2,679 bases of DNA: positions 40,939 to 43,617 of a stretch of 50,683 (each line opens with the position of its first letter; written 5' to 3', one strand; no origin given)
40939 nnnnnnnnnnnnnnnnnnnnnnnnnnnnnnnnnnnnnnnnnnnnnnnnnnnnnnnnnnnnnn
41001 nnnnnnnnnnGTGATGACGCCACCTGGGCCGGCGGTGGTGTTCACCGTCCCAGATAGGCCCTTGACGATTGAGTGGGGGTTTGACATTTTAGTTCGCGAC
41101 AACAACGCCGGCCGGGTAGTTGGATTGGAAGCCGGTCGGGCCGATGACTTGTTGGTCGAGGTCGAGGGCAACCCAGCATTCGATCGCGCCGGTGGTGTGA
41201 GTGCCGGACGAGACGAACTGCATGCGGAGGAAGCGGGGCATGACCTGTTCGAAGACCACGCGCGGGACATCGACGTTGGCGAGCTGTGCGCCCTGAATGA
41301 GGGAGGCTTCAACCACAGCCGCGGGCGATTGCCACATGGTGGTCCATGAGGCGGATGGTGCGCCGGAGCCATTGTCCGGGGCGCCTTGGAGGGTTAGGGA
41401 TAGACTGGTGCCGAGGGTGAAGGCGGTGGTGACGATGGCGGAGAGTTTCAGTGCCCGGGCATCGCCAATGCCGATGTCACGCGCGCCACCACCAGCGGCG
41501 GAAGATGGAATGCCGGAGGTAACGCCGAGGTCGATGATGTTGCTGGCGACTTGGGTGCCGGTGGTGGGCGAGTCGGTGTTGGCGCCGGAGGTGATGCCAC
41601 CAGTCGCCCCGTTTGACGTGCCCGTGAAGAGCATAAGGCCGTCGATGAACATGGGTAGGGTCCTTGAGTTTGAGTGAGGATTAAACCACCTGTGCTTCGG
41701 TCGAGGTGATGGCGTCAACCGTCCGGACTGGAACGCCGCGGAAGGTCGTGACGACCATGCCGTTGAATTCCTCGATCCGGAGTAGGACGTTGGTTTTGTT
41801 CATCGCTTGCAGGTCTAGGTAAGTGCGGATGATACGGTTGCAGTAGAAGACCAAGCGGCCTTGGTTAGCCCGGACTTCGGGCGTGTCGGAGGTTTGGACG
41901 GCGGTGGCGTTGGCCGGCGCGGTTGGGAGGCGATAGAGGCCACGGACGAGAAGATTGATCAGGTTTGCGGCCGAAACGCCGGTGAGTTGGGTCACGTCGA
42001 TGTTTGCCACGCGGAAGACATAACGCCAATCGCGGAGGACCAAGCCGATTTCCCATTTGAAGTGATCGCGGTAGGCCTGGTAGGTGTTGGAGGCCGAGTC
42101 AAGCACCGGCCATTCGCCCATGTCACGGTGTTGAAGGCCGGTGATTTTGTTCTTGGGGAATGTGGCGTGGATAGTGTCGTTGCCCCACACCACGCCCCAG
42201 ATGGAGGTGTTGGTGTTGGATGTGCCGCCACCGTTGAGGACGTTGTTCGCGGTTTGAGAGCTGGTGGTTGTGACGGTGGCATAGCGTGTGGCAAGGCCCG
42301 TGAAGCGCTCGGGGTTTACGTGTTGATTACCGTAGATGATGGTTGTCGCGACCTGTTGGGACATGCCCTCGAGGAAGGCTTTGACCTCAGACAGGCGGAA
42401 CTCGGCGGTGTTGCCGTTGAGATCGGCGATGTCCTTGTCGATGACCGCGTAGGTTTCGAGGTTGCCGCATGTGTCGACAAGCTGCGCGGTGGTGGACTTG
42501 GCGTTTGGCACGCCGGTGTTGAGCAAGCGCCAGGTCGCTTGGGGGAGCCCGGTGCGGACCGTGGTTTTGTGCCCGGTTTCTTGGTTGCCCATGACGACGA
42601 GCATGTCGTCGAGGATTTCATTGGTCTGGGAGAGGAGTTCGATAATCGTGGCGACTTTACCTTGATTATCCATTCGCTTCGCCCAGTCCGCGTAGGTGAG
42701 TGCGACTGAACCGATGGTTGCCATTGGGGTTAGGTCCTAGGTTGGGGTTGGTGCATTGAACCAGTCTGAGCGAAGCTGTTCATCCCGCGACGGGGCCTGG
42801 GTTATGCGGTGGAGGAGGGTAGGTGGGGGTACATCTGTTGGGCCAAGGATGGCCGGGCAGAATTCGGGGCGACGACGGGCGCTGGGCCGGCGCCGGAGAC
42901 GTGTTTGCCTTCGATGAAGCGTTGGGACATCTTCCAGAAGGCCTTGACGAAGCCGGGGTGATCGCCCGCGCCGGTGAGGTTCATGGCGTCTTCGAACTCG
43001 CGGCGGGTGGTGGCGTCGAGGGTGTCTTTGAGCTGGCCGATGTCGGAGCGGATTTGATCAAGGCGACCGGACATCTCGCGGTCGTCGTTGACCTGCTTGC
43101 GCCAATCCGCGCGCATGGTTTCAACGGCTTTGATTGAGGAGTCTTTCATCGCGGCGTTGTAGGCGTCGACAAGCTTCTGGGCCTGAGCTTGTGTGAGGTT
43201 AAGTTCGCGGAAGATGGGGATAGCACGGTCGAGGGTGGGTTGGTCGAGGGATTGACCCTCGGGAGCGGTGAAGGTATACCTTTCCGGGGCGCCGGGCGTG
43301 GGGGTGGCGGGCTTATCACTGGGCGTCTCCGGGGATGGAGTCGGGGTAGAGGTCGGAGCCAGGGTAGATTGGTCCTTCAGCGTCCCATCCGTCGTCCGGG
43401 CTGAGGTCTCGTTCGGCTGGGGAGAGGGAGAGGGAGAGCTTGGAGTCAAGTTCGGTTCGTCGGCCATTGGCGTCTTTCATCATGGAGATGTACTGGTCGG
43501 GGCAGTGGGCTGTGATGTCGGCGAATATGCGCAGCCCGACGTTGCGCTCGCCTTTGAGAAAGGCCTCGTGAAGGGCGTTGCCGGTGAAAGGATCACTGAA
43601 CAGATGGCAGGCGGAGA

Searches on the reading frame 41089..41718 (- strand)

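Call 9: search_protein_families(library=phrogs, proteins=[window:41089-41718:-], max_evalue=0.01)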
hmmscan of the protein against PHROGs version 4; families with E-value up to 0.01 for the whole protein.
window:41089-41718:- (209 aa): 1 family
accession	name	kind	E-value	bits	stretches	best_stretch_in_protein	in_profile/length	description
phrog_427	-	unknown function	7.5e-09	36.7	1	49-190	12-134/142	-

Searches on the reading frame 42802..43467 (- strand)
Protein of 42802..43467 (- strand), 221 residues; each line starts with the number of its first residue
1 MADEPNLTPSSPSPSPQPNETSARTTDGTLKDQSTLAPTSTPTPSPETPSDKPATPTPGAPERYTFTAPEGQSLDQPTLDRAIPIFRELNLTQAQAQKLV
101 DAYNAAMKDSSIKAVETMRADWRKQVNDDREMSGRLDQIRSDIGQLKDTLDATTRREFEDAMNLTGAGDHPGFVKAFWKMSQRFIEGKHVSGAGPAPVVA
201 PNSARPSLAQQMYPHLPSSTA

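Call 9: search_protein_families(library=phrogs, proteins=[window:42802-43467:-], max_evalue=0.01)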
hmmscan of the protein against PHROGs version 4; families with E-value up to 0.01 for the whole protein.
window:42802-43467:- (221 aa): 3 families
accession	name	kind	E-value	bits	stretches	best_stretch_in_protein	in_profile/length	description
phrog_458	-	other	5.9e-34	119.1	1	8-215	33-244/246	protease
phrog_30010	-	unknown function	6.6e-22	78.9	1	27-186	21-176/517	-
phrog_3742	-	unknown function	2.1e-08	35.5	1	41-192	87-237/287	-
